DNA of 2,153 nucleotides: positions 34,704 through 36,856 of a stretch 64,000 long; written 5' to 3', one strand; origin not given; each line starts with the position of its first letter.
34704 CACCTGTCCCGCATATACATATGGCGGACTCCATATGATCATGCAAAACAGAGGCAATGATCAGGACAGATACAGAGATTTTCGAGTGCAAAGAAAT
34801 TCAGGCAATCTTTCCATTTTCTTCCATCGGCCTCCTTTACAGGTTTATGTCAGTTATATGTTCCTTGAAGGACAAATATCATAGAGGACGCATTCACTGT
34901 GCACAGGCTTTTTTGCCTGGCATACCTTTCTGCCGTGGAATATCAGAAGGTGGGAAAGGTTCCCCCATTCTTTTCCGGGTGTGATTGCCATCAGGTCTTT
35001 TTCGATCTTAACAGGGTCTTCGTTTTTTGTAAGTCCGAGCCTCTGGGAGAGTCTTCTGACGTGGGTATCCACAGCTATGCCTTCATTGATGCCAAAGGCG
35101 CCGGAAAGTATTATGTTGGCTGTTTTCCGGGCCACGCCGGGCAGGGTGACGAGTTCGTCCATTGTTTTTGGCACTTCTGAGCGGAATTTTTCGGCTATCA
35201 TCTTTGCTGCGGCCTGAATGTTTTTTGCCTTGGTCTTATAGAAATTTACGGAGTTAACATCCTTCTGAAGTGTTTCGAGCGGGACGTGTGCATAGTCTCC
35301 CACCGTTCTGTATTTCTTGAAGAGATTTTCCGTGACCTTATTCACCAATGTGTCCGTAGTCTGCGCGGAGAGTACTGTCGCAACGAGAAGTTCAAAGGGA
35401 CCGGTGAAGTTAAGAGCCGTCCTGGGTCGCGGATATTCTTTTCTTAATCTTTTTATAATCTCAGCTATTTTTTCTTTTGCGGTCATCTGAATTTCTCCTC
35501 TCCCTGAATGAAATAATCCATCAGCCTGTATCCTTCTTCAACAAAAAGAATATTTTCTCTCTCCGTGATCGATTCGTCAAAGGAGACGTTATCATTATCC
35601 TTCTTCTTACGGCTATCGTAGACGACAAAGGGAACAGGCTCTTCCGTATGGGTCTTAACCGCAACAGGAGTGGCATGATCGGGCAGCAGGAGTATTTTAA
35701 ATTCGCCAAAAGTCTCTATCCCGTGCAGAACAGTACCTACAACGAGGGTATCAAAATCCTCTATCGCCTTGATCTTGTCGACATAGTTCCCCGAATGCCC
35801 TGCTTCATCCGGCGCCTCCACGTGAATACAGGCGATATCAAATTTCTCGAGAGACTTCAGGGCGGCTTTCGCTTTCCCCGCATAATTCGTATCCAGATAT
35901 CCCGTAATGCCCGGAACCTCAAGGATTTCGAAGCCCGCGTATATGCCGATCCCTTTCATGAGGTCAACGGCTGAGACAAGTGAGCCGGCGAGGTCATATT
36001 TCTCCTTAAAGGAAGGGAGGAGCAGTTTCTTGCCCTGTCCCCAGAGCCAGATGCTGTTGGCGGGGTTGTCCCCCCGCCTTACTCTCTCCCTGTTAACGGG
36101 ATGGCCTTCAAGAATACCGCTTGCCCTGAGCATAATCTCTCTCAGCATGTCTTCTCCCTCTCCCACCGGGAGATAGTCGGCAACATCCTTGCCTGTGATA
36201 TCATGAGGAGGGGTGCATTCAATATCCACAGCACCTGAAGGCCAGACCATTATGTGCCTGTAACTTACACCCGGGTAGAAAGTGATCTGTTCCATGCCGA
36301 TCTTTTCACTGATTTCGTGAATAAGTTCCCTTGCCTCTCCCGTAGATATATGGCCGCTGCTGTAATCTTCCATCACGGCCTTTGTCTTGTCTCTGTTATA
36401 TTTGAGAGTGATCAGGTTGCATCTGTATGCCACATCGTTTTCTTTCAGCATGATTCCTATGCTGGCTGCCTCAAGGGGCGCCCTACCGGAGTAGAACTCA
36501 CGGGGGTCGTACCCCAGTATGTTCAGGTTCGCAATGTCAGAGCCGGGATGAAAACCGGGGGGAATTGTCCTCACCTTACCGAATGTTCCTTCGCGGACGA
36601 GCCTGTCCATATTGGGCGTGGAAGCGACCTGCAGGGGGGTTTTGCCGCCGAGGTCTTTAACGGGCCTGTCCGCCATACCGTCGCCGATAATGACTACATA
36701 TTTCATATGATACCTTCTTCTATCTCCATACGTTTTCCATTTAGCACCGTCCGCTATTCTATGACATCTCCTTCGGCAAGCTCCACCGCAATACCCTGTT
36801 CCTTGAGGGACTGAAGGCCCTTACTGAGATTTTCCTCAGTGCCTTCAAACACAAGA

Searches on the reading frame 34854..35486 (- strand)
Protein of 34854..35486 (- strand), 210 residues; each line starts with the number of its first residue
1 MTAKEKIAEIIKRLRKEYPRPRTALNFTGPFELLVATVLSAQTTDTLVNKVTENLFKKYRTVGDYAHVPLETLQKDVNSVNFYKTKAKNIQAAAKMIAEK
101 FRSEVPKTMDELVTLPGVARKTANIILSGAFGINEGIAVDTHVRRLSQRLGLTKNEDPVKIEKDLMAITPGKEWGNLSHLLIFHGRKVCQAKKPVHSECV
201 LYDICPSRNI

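Call 7: search_protein_families(library=pfam, proteins=[window:34854-35486:-], max_evalue=0.01)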
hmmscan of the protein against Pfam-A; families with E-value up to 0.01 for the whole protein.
window:34854-35486:- (210 aa): 3 families
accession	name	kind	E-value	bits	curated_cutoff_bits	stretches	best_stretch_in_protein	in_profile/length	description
PF00730.31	HhH-GPD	-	4.1e-25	88.6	26.2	1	35-168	1-105/108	HhH-GPD superfamily base excision DNA repair protein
PF00633.29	HHH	-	4.2e-06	26.8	24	1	101-128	2-29/30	Helix-hairpin-helix motif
PF10576.14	EndIII_4Fe-2S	-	0.0046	17.6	20.5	1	189-205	1-17/17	Iron-sulfur binding domain of endonuclease III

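Call 8: search_protein_families(library=ncbifam, proteins=[window:34854-35486:-], max_evalue=0.01)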
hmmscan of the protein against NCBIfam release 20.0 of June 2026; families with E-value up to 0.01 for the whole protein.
window:34854-35486:- (210 aa): 10 families
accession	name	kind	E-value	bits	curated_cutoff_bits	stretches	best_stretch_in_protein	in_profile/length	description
TIGR01083.1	nth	equivalog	1.1e-76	256.8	211.7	1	5-194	2-190/192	endonuclease III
NF007978.0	PRK10702.1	equivalog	2.8e-46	157.8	405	1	4-206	3-204/211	endonuclease III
TIGR01084.1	mutY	equivalog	2e-20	73.5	286.5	1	28-206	26-207/277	A/G-specific adenine glycosylase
NF053634.1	MonDNAglycDR2438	equivalog_domain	2.6e-17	63.1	400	1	12-206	3-205/219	monofunctional DNA glycosylase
NF008132.0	PRK10880.1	equivalog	8.4e-16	58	427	1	29-205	30-209/351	A/G-specific adenine glycosylase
NF010488.0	PRK13910.1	equivalog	1.8e-12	47.2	471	1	39-208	2-170/290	adenine-specific DNA glycosylase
NF010494.0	PRK13913.1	equivalog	2.2e-05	24.5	192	1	29-152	31-164/220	3-methyladenine DNA glycosylase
TIGR00588.1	ogg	subfamily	0.00045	19.4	397.85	1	108-152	218-262/310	8-oxoguanine DNA-glycosylase (ogg)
NF033542.1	transpos_IS110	equivalog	0.0045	16.2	140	1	42-152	150-259/343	IS110 family RNA-guided transposase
TIGR04435.1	restrict_AAA_1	hypoth_equivalog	0.0079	14.9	300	0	41-94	497-547/568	restriction system-associated AAA family ATPase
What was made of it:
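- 34854..35486 (-): nth (endonuclease III), the conserved right-hand neighbour. It has the same orientation as memb530, so read-through from apgM-nth could express memb530. NCBIfam TIGR01083 257 bits (call 8).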

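Call 16: find_encoding_contigs(protein=window:34854-35486:-, flank=10000, max_places=10)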
Protein window:34854-35486:- (210 aa): no gene with exactly this product is on record in the collection.

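Call 90: find_homologous_proteins(query=window:34854-35486:-, max_evalue=1e-60)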
Query window:34854-35486:- (210 aa): 7141 proteins with E <= 1e-60 among 8000 candidates; the best 120 are listed.
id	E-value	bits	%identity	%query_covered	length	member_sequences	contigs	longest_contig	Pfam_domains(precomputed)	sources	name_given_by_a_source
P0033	5.9e-134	461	100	100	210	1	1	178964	PF00730.32,PF00633.30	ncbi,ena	-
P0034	3.0e-125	433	94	100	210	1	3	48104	PF00730.32,PF00633.30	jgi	jgi:endonuclease-3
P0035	3.0e-123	427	93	100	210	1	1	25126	PF00730.32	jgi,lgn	jgi:endonuclease-3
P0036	9.8e-122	422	91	100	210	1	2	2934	PF00730.32,PF00633.30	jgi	jgi:endonuclease-3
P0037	4.7e-121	419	91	100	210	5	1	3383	PF00730.32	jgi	jgi:endonuclease-3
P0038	1.0e-120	418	91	100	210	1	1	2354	PF00730.32,PF00633.30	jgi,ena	-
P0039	1.3e-120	418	91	100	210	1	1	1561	PF00730.32,PF00633.30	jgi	jgi:endonuclease-3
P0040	1.4e-120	418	90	100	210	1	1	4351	PF00730.32,PF00633.30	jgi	jgi:endonuclease-3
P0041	1.8e-120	417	90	100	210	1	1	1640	PF00730.32,PF00633.30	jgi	jgi:endonuclease-3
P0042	2.6e-120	417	90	100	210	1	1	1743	PF00730.32,PF00633.30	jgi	jgi:endonuclease III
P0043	4.9e-120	416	90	100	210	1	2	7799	PF00730.32,PF00633.30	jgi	jgi:endonuclease-3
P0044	7.6e-119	412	89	100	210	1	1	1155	PF00730.32,PF00633.30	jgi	jgi:endonuclease-3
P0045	9.3e-119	412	89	100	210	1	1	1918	PF00730.32,PF00633.30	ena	-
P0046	1.3e-118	411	90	100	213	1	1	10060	PF00730.32,PF00633.30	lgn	-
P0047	4.4e-118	410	89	100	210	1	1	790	PF00730.32,PF00633.30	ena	-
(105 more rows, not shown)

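Call 91: find_encoding_contigs(protein=P0034, flank=10000, max_places=4)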
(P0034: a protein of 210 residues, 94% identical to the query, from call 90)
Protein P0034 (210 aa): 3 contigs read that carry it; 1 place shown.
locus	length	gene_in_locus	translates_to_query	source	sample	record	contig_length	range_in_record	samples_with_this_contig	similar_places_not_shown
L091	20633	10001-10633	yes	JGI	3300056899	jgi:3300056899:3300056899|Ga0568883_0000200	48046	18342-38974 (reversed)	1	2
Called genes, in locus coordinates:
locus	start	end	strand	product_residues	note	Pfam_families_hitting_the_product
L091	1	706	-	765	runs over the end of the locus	PF00515:TPR_1 (faint), PF01535:PPR (faint), PF07719:TPR_2 (faint), PF09976:TPR_21 (faint), PF10602:RPN7 (faint), PF25058:ARM_TT21 (weak), PF23914:TPR_CcmH_CycH, PF14559:TPR_19, +23 more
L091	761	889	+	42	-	-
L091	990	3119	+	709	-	PF08206:OB_RNB, PF17876:CSD2, PF00773:RNB, PF00575:S1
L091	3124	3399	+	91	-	-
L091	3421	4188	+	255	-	PF03819:MazG, PF12643:MazG-like (faint), PF01503:PRA-PH (weak), PF03819:MazG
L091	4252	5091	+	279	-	PF16881:LIAS_N (weak), PF04055:Radical_SAM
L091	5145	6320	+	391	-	PF00155:Aminotran_1_2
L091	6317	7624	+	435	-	PF03447:NAD_binding_3, PF00742:Homoserine_dh, PF01842:ACT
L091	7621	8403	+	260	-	PF00899:ThiF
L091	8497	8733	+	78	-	PF09383:NIL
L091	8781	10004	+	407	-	PF01676:Metalloenzyme, PF10143:PhosphMutase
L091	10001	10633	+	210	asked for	PF00730:HhH-GPD, PF00633:HHH (weak)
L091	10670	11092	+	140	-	PF00839:Cys_rich_FGFR (weak)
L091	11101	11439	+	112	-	-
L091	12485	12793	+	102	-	-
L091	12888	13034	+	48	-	-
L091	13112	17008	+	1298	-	PF07504:FTP, PF02128:Peptidase_M36, PF22064:Cep192_D2 (faint), PF22073:Cep192_D4 (faint), PF12371:TMEM131_like_N (faint), PF07610:DUF1573 (weak), PF15780:ASH, PF22544:HYDIN_VesB_CFA65-like_Ig, +2 more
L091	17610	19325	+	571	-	-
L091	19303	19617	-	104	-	-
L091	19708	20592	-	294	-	PF01259:SAICAR_synt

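Call 92: find_encoding_contigs(protein=P0035, flank=10000, max_places=4)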
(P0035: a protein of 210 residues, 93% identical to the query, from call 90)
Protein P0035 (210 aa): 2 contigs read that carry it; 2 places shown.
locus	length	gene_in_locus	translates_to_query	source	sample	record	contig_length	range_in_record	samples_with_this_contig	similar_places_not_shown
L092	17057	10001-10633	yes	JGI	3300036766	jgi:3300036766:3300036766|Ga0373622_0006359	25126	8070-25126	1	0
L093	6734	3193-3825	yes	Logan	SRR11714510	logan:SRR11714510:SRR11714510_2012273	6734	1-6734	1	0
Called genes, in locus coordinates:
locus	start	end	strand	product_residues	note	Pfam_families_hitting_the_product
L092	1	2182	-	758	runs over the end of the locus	PF00515:TPR_1 (faint), PF07719:TPR_2 (faint), PF07721:TPR_4 (faint), PF09976:TPR_21 (faint), PF10602:RPN7 (faint), PF11846:Wzy_C_2 (faint), PF12895:ANAPC3 (faint), PF23914:TPR_CcmH_CycH (weak), +21 more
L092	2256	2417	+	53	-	-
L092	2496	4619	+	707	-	PF08206:OB_RNB, PF17876:CSD2, PF00773:RNB, PF00575:S1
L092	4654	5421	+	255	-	PF01503:PRA-PH (weak), PF03819:MazG, PF01503:PRA-PH (weak), PF03819:MazG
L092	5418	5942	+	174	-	-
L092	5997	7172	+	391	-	PF00155:Aminotran_1_2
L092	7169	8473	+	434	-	PF03447:NAD_binding_3, PF00742:Homoserine_dh, PF01842:ACT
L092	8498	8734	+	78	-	PF09383:NIL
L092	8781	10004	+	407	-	PF01676:Metalloenzyme, PF10143:PhosphMutase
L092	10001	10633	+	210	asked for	PF00730:HhH-GPD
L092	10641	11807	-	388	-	PF12704:MacB_PCD, PF02687:FtsX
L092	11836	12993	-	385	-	PF12704:MacB_PCD, PF02687:FtsX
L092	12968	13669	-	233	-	PF00005:ABC_tran, PF13304:AAA_21 (faint)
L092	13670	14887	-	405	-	PF25917:BSH_RND, PF25973:BSH_CzcB, PF25885:HH_EMRA (weak), PF25876:HH_MFP_RND, PF25954:Beta-barrel_RND_2, PF25990:Beta-barrel_YknX (weak), PF25975:CzcB_C, PF25989:YknX_C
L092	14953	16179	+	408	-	PF13365:Trypsin_2, PF07719:TPR_2 (weak), PF00515:TPR_1, PF07719:TPR_2, PF13414:TPR_11, PF13428:TPR_14 (weak), PF13432:TPR_16, PF13414:TPR_11, +13 more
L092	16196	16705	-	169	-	PF03734:YkuD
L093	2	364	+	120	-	?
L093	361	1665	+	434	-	PF03447:NAD_binding_3, PF00742:Homoserine_dh, PF01842:ACT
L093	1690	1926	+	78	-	PF09383:NIL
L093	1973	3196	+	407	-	PF01676:Metalloenzyme, PF10143:PhosphMutase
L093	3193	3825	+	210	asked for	PF00730:HhH-GPD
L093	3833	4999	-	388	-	PF12704:MacB_PCD, PF02687:FtsX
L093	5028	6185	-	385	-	PF12704:MacB_PCD, PF02687:FtsX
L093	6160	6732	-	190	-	?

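Call 100: find_encoding_contigs(protein=P0033, flank=10000, max_places=4)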
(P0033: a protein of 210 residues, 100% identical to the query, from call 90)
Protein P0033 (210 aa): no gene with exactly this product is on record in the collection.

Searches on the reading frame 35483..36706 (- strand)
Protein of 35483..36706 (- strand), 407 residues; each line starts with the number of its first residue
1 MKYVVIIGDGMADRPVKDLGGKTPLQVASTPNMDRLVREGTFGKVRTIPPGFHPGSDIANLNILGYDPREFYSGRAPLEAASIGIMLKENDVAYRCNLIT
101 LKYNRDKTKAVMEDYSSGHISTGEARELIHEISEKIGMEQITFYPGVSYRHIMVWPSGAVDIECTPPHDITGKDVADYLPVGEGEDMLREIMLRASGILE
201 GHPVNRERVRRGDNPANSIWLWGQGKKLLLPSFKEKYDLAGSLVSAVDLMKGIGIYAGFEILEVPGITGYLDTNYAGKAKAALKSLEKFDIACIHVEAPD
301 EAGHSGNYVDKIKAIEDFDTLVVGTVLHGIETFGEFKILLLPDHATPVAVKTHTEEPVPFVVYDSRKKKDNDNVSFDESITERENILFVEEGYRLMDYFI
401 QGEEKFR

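Call 7: search_protein_families(library=pfam, proteins=[window:35483-36706:-], max_evalue=0.01)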
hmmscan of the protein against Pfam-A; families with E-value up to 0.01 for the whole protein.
window:35483-36706:- (407 aa): 2 families
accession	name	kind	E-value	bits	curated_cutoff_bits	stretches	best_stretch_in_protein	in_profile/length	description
PF10143.14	PhosphMutase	-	9.2e-60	201.8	21.5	1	38-205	2-170/170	2,3-bisphosphoglycerate-independent phosphoglycerate mutase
PF01676.23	Metalloenzyme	-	2e-44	152.5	24.3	1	1-373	1-228/252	Metalloenzyme superfamily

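Call 8: search_protein_families(library=ncbifam, proteins=[window:35483-36706:-], max_evalue=0.01)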
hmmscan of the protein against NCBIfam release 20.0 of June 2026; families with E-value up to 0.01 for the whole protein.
window:35483-36706:- (407 aa): 7 families
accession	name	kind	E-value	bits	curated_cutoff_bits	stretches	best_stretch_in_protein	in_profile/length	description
NF003242.0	PRK04200.1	equivalog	2.8e-169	563.2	426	1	1-401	1-394/395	cofactor-independent phosphoglycerate mutase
TIGR02535.1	hyp_Hser_kinase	hypoth_equivalog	1.9e-164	547.2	446.3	1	1-401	1-397/397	proposed homoserine kinase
TIGR00306.2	apgM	subfamily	2.4e-157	524.1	320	1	2-400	1-403/403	2,3-bisphosphoglycerate-independent phosphoglycerate mutase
NF003104.0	PRK04024.1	equivalog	1.7e-91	307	489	1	1-386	3-388/412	2,3-bisphosphoglycerate-independent phosphoglycerate mutase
NF038358.1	phophono_PhpG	equivalog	2.3e-61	207.8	545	2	188-400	208-416/417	CMP-5'-phosphonoformate--3-phosphoglycerate phosphonoformyl transferase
NF003160.0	PRK04135.1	equivalog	1.8e-50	171.7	468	1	2-385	17-378/403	2,3-bisphosphoglycerate-independent phosphoglycerate mutase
TIGR01307.1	pgm_bpd_ind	equivalog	7.2e-06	24.7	330.65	1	286-370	380-472/504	2,3-bisphosphoglycerate-independent phosphoglycerate mutase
